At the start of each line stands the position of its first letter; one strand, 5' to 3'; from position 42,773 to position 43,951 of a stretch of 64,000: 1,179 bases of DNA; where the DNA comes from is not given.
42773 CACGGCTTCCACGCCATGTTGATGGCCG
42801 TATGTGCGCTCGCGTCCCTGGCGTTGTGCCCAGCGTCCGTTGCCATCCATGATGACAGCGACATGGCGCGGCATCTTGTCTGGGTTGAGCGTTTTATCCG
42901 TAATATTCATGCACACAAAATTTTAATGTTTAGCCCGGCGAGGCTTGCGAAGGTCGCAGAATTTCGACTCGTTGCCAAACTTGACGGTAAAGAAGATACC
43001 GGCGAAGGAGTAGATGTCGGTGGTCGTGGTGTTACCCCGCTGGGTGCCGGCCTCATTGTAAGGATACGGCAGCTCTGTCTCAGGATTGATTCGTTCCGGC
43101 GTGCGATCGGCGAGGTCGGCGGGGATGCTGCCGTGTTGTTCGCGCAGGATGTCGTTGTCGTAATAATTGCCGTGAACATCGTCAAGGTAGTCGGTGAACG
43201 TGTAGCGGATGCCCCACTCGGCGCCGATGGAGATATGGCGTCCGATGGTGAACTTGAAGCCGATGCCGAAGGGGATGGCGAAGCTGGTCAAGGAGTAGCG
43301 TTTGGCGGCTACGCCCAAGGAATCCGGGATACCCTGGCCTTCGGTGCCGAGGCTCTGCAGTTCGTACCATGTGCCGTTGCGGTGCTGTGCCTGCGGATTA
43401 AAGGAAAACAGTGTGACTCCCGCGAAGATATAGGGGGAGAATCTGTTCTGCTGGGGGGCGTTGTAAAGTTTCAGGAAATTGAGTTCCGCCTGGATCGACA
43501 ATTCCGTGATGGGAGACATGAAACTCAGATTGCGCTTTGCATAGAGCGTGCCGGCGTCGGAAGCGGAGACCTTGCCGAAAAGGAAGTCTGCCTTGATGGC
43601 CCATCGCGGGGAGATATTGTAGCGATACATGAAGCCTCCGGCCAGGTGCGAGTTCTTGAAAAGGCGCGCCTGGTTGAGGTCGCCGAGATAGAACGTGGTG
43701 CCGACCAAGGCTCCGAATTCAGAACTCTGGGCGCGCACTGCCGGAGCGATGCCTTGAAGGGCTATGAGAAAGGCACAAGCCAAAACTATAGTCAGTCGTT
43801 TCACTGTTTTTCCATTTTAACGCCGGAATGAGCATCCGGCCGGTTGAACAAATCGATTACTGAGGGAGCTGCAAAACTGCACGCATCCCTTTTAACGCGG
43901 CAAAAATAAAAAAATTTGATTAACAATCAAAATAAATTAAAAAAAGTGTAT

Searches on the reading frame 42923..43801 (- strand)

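Call 28: search_protein_families(library=pfam, proteins=[window:42923-43801:-], max_evalue=0.001)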
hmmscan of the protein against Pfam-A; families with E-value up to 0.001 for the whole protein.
window:42923-43801:- (292 aa): 2 families
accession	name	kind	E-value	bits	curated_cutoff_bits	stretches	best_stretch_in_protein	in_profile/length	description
PF19573.5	DUF6089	-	9.7e-29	100.8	23.2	2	20-143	14-140/226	Domain of unknown function (DUF6089)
PF13505.12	OMP_b-brl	-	4.9e-10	40.3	28.7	1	9-216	5-164/175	Outer membrane protein beta-barrel domain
